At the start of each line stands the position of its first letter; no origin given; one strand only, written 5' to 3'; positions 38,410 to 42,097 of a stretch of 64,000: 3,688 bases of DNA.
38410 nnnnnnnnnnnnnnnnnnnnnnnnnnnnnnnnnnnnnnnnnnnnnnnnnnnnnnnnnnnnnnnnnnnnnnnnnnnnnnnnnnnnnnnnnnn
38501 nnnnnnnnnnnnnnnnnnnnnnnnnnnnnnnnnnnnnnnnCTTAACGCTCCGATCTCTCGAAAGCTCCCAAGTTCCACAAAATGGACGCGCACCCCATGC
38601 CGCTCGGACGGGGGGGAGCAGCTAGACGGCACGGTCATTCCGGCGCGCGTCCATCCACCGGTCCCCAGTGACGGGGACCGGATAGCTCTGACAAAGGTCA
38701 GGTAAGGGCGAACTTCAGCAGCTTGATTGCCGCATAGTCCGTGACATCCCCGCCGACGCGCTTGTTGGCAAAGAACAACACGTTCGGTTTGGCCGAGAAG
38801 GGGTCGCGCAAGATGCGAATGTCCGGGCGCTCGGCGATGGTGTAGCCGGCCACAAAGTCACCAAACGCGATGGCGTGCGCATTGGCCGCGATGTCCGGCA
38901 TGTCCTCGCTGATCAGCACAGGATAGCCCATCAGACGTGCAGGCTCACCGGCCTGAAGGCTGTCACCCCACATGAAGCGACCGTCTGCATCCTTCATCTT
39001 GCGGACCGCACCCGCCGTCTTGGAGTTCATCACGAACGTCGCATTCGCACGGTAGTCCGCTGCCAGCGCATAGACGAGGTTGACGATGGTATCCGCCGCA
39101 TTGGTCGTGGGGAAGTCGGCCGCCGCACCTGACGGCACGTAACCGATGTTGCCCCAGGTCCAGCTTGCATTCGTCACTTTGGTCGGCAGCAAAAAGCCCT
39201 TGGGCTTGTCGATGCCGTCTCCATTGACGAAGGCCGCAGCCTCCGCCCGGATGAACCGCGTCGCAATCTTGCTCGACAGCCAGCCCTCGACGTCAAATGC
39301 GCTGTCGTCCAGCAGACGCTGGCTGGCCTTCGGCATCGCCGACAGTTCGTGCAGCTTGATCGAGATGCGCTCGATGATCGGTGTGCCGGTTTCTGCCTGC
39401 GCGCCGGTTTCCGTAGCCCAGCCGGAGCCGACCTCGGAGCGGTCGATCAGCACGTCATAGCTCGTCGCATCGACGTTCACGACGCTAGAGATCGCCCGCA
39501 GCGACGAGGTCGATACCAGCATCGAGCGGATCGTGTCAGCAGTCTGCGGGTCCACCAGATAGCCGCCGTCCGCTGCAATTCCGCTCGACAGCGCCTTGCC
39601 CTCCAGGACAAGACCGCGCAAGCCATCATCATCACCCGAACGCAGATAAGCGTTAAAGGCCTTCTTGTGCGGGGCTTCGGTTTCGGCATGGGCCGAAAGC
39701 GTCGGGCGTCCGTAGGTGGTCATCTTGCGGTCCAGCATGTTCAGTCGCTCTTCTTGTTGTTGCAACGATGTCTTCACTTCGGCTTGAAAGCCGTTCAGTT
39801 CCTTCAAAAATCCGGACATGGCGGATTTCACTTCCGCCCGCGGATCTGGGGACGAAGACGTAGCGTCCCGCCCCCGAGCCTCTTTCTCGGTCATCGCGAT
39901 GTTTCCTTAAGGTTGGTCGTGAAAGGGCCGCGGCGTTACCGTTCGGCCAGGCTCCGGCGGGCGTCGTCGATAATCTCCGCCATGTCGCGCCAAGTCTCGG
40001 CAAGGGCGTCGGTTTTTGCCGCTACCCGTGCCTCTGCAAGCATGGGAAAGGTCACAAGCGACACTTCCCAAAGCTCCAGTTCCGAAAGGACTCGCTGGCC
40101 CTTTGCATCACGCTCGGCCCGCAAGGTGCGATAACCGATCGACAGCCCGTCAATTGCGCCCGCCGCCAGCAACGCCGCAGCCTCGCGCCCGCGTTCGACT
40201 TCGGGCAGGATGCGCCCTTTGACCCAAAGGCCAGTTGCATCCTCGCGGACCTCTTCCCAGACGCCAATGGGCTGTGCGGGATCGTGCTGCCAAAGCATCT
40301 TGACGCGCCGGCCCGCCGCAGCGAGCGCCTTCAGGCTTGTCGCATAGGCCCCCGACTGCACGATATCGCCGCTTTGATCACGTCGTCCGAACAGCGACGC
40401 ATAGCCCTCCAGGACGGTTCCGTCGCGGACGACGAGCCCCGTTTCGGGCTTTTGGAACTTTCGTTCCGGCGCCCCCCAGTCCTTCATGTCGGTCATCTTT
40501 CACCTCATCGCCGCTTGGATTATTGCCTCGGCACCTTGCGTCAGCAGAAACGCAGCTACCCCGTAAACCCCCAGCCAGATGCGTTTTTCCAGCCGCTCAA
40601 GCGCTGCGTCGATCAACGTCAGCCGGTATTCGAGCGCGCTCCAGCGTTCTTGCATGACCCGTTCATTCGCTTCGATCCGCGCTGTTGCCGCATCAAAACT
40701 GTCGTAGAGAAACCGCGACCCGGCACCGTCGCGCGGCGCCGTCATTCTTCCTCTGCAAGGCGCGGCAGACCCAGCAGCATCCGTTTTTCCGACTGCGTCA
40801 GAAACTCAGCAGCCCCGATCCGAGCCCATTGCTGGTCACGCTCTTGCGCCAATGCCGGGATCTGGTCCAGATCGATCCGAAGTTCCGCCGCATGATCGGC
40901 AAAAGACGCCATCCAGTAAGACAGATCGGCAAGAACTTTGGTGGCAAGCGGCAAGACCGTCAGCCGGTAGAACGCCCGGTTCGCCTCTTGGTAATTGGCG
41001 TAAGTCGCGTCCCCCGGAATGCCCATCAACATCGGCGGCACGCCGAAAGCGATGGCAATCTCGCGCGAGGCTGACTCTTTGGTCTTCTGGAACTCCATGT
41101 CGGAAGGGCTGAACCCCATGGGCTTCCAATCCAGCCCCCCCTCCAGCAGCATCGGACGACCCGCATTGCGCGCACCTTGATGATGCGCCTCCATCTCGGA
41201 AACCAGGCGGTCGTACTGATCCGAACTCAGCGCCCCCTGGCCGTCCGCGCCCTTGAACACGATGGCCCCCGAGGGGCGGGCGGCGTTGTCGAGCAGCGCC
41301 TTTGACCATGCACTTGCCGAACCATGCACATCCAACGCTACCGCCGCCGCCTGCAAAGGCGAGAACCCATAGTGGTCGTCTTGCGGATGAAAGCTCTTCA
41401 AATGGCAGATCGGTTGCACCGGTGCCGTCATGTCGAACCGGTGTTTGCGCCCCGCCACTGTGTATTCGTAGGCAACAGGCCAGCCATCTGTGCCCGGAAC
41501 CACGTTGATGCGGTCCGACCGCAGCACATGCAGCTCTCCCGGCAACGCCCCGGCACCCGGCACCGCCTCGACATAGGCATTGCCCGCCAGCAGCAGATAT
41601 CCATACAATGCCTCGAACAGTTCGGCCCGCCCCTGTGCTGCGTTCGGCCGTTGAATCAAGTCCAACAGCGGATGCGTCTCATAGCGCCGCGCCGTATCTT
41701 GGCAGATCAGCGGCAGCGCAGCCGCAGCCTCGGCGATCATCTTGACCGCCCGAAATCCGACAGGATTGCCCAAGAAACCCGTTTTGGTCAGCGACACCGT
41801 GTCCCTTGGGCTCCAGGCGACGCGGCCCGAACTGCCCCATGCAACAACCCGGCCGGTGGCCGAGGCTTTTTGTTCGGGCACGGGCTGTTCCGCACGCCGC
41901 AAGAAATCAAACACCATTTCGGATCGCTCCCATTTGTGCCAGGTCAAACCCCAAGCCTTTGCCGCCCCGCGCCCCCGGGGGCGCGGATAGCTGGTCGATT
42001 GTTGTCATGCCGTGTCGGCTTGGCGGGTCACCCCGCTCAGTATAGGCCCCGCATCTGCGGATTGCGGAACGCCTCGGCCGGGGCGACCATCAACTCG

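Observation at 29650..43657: Complete RcGTA-type gene transfer agent cluster embedded in core genes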

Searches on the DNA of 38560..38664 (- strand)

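Call 81: build_rna_model(alignment_id=A3, structure=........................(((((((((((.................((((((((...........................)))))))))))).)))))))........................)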
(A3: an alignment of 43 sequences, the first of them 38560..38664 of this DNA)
Model R2 built from alignment A3 (43 sequences, 131 columns); structure: as given.
model positions 104; base pairs 19; branch points 0; effective number of sequences 6.74; information 0.59 bits per position. Calibrated on 0.2 Mb of random sequence (short: E-values are rough).
structure used (alignment columns):
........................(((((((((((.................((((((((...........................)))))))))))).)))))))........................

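Call 82: search_with_rna_model(model_id=R2, sources=[window, L001, L002, L003, L004, L005, L006, L007, L008, L009, L010, L011, L012, L013, L014, L015, L016, L017, L018, L019, L020, L021, L022, L023, L024, L025, L026, L027, L028, L029, L030, L031, L032, L033, L034, L035, L036, L037, L038, L039, L040, L041, L042, L043, L044, L045, L046, L047, L048, L049, L050, L051, L052, L053, L054, L055, L056, L057, L058, L059, L060, L061, L062, L063, L064, L065, L066, L067, L068, L069, L070, L071, L072, L073, L074, L075, L076, L077, L078, L079, L080], max_evalue=0.01, make_alignment=false)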
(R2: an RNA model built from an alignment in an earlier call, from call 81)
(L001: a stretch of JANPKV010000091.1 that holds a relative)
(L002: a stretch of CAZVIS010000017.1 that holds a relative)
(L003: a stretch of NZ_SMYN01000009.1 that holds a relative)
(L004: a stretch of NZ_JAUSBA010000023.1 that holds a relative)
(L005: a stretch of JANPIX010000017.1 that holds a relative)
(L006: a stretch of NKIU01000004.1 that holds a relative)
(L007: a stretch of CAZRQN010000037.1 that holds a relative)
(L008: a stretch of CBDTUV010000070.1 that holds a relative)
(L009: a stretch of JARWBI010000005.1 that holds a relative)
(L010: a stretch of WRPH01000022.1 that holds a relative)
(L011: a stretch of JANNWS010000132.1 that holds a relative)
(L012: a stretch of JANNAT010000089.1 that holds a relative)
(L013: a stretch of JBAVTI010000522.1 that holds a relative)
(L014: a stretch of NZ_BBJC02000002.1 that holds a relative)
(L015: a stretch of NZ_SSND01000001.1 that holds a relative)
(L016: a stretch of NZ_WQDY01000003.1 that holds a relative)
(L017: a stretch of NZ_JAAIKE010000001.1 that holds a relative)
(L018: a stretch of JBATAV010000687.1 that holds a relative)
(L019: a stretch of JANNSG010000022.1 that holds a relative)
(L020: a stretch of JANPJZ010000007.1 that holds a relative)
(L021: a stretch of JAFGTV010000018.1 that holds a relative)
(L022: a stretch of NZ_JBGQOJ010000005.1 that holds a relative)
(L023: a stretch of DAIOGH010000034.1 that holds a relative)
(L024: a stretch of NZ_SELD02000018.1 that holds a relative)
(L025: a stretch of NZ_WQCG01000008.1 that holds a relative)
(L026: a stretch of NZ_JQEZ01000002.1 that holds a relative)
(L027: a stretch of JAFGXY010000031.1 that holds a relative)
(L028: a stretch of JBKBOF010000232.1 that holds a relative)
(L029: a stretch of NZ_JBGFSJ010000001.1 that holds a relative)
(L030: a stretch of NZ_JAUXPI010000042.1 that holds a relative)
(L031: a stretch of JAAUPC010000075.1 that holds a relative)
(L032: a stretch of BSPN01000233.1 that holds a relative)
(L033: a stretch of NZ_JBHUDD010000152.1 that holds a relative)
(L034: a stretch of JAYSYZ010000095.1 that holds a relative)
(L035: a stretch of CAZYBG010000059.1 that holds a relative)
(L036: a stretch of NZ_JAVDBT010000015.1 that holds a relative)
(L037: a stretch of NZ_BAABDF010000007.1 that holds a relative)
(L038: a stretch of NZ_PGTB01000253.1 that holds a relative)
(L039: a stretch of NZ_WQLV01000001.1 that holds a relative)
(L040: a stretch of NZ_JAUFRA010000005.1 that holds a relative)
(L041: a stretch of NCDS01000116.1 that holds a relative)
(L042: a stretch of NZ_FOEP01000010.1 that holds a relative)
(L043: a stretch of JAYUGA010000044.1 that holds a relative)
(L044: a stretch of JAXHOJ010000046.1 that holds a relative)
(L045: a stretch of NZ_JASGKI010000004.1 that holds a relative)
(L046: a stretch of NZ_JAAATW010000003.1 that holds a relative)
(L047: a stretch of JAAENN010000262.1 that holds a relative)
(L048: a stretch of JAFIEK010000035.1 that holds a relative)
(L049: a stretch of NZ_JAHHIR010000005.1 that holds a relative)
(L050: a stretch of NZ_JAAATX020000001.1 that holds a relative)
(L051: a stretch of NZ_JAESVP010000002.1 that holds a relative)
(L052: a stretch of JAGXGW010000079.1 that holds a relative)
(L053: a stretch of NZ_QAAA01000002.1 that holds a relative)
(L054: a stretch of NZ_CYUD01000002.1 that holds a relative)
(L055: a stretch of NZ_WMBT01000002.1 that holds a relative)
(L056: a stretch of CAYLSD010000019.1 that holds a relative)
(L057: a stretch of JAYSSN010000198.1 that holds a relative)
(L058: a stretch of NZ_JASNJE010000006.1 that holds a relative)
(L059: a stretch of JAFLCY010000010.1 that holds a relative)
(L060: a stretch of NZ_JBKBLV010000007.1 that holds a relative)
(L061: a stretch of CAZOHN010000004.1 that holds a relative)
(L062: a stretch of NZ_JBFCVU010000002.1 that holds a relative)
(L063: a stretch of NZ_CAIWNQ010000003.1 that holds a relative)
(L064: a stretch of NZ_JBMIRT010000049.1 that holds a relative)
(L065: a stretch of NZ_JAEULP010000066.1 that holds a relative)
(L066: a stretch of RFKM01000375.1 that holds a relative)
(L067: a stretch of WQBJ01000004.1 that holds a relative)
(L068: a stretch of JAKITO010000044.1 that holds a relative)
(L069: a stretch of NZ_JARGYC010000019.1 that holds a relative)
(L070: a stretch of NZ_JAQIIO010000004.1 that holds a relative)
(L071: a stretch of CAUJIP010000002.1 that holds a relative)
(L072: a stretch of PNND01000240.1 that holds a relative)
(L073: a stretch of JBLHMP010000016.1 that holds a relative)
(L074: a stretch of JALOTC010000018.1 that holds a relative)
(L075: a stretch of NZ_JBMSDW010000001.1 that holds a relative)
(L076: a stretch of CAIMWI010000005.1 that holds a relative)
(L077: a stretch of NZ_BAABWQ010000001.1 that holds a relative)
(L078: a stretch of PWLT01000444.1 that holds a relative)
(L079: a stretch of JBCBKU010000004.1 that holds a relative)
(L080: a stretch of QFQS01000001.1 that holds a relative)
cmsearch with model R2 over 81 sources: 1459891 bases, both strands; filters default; matches with E-value up to 0.01: 54.
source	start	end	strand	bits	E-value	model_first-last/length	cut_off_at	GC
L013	3670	3775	+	91.2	7.2e-13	1-104/104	no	0.67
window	38560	38663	-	89.3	1.6e-12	1-104/104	no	0.66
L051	8561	8663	+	87.7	3e-12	1-104/104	no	0.73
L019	8499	8604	+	87.6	3.1e-12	1-104/104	no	0.75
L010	5881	5983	+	86.9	4.1e-12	1-104/104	no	0.73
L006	8499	8601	+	86.2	5.5e-12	1-104/104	no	0.73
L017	8516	8622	+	85.6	6.9e-12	1-104/104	no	0.65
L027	4413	4518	+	85.3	8e-12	1-104/104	no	0.7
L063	8492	8602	+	85.1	8.7e-12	1-104/104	no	0.74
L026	8492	8602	+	85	8.9e-12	1-104/104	no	0.71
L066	2914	3018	+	84.7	1e-11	1-104/104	no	0.73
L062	8492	8602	+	84.4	1.1e-11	1-104/104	no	0.68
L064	8492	8602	+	84.1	1.3e-11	1-104/104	no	0.69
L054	8492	8602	+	83.2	1.9e-11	1-104/104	no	0.68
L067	8494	8604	+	82.5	2.6e-11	1-104/104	no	0.7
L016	8494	8604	+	81.9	3.2e-11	1-104/104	no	0.7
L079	8518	8623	+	80.1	6.6e-11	1-104/104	no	0.68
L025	8495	8605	+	79.8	7.7e-11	1-104/104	no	0.73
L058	8492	8601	+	78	1.6e-10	1-104/104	no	0.64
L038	1452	1561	+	77.7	1.7e-10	1-104/104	no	0.71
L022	8518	8623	+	76.3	3.1e-10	1-104/104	no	0.63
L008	3891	4002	+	75.9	3.7e-10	1-104/104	no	0.66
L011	3599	3712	+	75.8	3.9e-10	1-104/104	no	0.73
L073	8484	8595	+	75.7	3.9e-10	1-104/104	no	0.66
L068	3888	3994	+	75.5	4.3e-10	1-104/104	no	0.62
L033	3425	3528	+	74.5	6.6e-10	1-104/104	no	0.73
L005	8510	8623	+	72.9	1.3e-09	1-104/104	no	0.78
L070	8507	8610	+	72.5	1.5e-09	1-104/104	no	0.63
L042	8508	8615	+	71.9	1.9e-09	1-104/104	no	0.68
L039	8450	8555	+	70.2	3.9e-09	1-104/104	no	0.64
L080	8451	8562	+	69.2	5.8e-09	1-104/104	no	0.77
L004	8508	8610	+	69.1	5.9e-09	1-104/104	no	0.77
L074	2397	2496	+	68.8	6.8e-09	1-104/104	no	0.72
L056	8915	9019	+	67.1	1.3e-08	1-104/104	no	0.74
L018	3669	3774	+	67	1.4e-08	1-104/104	no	0.74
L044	8502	8601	+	66.5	1.8e-08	1-104/104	no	0.78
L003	8601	8694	+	66.3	1.8e-08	1-104/104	no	0.67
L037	8514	8617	+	65.7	2.4e-08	1-104/104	no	0.67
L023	8511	8615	+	64.6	3.7e-08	1-104/104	no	0.71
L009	8605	8698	+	64.4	4e-08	1-104/104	no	0.69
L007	8525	8636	+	61.7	1.2e-07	1-104/104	no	0.78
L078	6007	6117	+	60.7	1.9e-07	1-104/104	no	0.76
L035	7433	7545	+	60.6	1.9e-07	1-104/104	no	0.78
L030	8481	8583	+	60.2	2.3e-07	1-104/104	no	0.76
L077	8514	8619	+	58.7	4.2e-07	1-104/104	no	0.63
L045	8527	8622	+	53.1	4.1e-06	1-104/104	no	0.75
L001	1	76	+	50.6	1.2e-05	28-104/104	5'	0.63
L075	8501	8602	+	50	1.5e-05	1-104/104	no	0.75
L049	8459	8562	+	48.7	2.5e-05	1-104/104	no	0.66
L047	8522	8626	+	47.4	4.1e-05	1-104/104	no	0.62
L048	8520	8621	+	42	0.00038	1-104/104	no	0.74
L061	7047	7148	+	37.2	0.0027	1-104/104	no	0.75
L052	8462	8565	+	36.4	0.0037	1-104/104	no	0.72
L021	8515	8618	+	35.9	0.0046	1-104/104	no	0.74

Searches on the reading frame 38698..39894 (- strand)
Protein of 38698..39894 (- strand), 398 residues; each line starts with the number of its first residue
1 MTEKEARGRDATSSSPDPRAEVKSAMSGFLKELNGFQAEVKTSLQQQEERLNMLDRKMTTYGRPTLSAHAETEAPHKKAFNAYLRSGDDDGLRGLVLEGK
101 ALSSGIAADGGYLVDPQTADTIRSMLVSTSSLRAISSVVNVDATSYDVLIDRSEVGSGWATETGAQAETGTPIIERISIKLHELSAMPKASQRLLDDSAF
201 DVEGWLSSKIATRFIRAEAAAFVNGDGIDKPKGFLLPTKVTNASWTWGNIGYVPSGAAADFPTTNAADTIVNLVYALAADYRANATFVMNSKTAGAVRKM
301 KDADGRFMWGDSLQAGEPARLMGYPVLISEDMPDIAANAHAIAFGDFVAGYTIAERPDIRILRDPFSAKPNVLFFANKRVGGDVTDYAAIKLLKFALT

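Call 3: search_protein_families(library=pfam, proteins=[window:38698-39894:-], max_evalue=0.01)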
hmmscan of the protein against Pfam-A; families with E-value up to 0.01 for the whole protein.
window:38698-39894:- (398 aa): 1 family
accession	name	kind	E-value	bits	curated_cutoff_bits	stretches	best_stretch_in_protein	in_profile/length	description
PF05065.19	Phage_capsid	-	6.3e-87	291.9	24.2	1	110-395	1-280/280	Phage capsid family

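Call 5: search_protein_families(library=ncbifam, proteins=[window:38698-39894:-], max_evalue=0.01)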
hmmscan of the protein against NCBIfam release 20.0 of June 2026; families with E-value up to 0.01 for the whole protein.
window:38698-39894:- (398 aa): 1 family
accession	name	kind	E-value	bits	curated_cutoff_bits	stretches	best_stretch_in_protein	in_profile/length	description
TIGR01554.3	major_cap_HK97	equivalog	9.5e-103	344.3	27.5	1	6-395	10-385/385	phage major capsid protein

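Call 14: find_encoding_contigs(protein=window:38698-39894:-, flank=2000, max_places=6)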
Protein window:38698-39894:- (398 aa): no gene with exactly this product is on record in the collection.

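Call 39: search_dna_similar(query=window:38698-39894:-, collection=phages, mode=protein, max_rows=12)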
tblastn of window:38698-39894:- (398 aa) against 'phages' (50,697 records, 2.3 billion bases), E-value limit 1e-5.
Records with a match: 600; places in all: 603; records where one place covers at least 80% of the query: 148.
Best place of each record, by identity: <60% 600.
By first word of the organism name: Vibrio 186; Streptococcus 99; Ralstonia 54; Gordonia 40; Klebsiella 21; Lactobacillus 16; Burkholderia 15; Streptomyces 15; phage 12; Enterococcus 9; and 56 more.
By host as written in the record: - 199; Ralstonia solanacearum 42; Gordonia terrae 3612 40; Klebsiella pneumoniae 15; Streptococcus suis 11; Burkholderia sp. 10; Vibrio crassostreae 9; Escherichia coli 6; and 196 more.
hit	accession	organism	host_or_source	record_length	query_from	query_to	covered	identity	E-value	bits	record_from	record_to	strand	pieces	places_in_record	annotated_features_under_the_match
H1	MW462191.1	Bacteriophage sp.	freshwater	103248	14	396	96%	40.0%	8e-83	281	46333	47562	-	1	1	major capsid protein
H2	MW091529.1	Bacteriophage sp. 103231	sewage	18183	48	396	88%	43.4%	2e-80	274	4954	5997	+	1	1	major capsid protein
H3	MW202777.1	Caudoviricetes sp.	Manatee Spring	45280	21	398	95%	39.8%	8e-84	284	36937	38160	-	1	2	major capsid protein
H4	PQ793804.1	Salmonella phage As1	Salmonella enterica subsp. enterica ...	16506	10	396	97%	38.4%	1e-67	238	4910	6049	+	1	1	major capsid protein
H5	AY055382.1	Salmonella phage ST64B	Salmonella enterica subsp. enterica ...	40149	10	396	97%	38.4%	1e-67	238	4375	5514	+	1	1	sb6: Sb6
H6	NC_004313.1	Salmonella phage ST64B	Salmonella enterica subsp. enterica ...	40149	10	396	97%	38.4%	1e-67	238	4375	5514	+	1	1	major head protein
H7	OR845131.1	Salmonella phage S.Typ Adana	Salmonella enterica subsp. enterica ...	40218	10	396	97%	38.4%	1e-67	238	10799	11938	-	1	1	record has no annotation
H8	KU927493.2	Salmonella phage 118970_sal3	Salmonella enterica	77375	10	396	97%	38.4%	3e-67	236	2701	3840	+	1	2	major capsid protein precursor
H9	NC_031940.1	Salmonella phage 118970_sal3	Salmonella enterica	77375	10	396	97%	38.4%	3e-67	236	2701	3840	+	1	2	major head protein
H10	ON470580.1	Escherichia phage vB_EcoM-606R7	Escherichia coli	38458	10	396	97%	38.4%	2e-66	234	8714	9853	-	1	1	major capsid protein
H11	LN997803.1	Escherichia phage phi467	Escherichia coli strain EF467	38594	10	396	97%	38.4%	7e-66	233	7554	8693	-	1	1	Phage capsid family protein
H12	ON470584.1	Escherichia phage vB_EcoM-689R6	Escherichia coli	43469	17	397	96%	38.6%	5e-66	233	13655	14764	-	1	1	major capsid protein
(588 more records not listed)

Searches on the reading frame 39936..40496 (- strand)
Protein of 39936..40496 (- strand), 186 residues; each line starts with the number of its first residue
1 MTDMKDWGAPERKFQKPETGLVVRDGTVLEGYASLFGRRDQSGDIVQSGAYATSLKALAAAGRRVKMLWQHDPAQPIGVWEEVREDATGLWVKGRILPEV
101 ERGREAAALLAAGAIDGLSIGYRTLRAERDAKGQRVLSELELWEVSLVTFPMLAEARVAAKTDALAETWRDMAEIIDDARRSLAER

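Call 3: search_protein_families(library=pfam, proteins=[window:39936-40496:-], max_evalue=0.01)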
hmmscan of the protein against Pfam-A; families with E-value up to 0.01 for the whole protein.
window:39936-40496:- (186 aa): 1 family
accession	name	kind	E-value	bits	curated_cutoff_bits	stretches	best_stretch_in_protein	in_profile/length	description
PF04586.22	Peptidase_S78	-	4.3e-30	105.5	21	1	25-168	12-162/165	Caudovirus prohead serine protease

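Call 5: search_protein_families(library=ncbifam, proteins=[window:39936-40496:-], max_evalue=0.01)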
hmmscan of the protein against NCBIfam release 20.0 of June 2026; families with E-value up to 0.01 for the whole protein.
window:39936-40496:- (186 aa): 2 families
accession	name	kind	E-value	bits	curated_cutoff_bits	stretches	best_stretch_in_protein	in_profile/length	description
TIGR01543.1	proheadase_HK97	equivalog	1e-32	113.3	59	1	28-161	2-138/142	HK97 family phage prohead protease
NF045541.1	scaf_prot_MCP2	exception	6.4e-08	31.6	525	1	62-164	48-159/634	prohead protease/major capsid protein fusion protein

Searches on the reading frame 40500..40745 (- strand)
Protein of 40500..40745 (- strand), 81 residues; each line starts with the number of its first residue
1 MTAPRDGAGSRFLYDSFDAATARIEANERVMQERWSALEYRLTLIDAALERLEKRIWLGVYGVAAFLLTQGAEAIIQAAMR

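Call 3: search_protein_families(library=pfam, proteins=[window:40500-40745:-], max_evalue=0.01)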
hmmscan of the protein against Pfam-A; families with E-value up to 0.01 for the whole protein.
window:40500-40745:- (81 aa): 0 families

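Call 5: search_protein_families(library=ncbifam, proteins=[window:40500-40745:-], max_evalue=0.01)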
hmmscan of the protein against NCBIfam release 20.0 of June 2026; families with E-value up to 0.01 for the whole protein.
window:40500-40745:- (81 aa): 1 family
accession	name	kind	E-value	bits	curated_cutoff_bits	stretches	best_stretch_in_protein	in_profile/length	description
NF048001.1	GTP_morpho_1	equivalog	1.5e-31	108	50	1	10-78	1-69/70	GTA head formation protein, RCAP_rcc01685 family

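Call 13: search_protein_families(library=phrogs, proteins=[window:40500-40745:-], max_evalue=0.01)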
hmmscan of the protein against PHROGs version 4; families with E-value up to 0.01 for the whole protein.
window:40500-40745:- (81 aa): 0 families

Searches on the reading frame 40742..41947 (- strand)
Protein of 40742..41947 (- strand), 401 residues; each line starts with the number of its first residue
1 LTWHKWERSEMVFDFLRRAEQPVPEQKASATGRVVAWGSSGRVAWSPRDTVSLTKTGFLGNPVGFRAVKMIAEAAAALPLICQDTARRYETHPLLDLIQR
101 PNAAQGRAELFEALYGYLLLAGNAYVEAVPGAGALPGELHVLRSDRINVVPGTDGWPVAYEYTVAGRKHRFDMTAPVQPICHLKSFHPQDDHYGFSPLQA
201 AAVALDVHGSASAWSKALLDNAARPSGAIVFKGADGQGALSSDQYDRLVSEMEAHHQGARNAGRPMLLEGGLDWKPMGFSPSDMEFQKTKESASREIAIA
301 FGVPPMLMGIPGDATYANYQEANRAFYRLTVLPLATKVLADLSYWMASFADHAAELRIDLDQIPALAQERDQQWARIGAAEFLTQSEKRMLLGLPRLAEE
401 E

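Call 3: search_protein_families(library=pfam, proteins=[window:40742-41947:-], max_evalue=0.01)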
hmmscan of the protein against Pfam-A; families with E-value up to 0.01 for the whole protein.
window:40742-41947:- (401 aa): 1 family
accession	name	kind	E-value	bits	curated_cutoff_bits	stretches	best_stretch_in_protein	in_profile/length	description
PF04860.17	Phage_portal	-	2.7e-83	280.2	39.1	1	63-393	2-321/321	Phage portal protein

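Call 5: search_protein_families(library=ncbifam, proteins=[window:40742-41947:-], max_evalue=0.01)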
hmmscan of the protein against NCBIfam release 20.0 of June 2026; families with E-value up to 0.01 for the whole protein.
window:40742-41947:- (401 aa): 2 families
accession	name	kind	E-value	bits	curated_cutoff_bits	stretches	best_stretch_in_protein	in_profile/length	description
TIGR01537.1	portal_HK97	equivalog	1.4e-61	208.6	112.05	1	54-398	2-342/343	phage portal protein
TIGR01540.1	portal_PBSX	equivalog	0.002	17.4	166.05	1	268-337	229-305/320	phage portal protein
